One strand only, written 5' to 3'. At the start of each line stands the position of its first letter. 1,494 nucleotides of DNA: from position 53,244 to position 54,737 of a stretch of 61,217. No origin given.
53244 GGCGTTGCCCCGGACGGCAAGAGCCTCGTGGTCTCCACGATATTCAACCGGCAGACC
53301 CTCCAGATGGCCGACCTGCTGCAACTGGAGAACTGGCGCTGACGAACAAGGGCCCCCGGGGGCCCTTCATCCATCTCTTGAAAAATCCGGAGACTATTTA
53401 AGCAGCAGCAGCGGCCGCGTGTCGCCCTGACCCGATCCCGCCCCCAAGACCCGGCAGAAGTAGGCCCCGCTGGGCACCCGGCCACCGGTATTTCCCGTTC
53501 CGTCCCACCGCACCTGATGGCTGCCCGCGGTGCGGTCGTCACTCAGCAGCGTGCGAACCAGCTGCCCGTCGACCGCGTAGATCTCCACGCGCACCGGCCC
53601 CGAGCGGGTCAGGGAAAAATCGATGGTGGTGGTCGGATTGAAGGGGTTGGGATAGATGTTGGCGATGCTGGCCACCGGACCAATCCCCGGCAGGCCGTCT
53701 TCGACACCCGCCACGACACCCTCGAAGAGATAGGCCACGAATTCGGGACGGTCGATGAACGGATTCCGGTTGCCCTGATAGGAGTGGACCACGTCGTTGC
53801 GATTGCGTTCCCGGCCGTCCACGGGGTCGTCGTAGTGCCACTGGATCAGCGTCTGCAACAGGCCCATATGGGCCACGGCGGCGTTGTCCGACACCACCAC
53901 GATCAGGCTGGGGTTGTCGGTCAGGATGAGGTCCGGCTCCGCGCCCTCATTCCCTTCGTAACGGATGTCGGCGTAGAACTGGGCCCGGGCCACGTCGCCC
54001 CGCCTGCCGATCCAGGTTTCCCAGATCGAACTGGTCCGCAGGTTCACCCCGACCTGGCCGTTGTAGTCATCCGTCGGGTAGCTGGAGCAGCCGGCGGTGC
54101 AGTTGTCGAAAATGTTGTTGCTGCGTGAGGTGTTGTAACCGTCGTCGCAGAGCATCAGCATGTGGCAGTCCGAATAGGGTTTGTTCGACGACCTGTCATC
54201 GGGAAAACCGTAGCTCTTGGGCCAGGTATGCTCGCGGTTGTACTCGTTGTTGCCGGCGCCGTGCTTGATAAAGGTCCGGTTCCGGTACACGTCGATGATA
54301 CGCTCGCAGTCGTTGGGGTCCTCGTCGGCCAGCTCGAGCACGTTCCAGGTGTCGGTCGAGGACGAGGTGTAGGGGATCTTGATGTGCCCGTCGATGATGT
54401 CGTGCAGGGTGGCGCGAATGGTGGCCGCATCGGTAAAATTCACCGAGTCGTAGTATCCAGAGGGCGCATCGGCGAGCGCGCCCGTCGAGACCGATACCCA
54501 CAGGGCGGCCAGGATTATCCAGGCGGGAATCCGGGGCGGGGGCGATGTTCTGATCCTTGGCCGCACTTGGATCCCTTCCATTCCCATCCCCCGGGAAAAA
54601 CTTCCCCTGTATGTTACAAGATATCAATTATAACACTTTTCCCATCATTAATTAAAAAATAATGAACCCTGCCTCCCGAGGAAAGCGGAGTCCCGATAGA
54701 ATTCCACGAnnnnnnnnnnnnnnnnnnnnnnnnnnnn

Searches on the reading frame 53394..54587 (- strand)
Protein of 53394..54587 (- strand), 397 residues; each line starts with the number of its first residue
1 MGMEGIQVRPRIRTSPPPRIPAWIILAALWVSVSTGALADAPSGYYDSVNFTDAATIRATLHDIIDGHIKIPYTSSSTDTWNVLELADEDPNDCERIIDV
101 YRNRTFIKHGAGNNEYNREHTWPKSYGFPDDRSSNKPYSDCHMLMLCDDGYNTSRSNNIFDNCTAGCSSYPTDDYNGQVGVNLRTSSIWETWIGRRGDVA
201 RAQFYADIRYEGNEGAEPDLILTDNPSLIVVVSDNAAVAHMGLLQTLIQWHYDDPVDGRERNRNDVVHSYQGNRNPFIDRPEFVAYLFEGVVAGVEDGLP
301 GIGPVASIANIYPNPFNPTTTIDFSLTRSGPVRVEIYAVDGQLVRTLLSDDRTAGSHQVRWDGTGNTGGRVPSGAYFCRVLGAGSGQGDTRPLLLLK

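Call 71: search_protein_families(library=pfam, proteins=[window:53394-54587:-], max_evalue=0.0001)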
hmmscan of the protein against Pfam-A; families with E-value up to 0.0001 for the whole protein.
window:53394-54587:- (397 aa): 3 families
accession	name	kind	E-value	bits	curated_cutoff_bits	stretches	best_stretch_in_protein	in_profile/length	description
PF04231.19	Endonuclease_1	-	2.9e-28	99.7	25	1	82-282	42-235/235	Endonuclease I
PF13860.13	FlgD_ig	-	3.3e-10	40.2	27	1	322-380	14-73/79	FlgD Ig-like domain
PF18962.6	Por_Secre_tail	-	3.4e-05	24.5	27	1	311-380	1-62/75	Secretion system C-terminal sorting domain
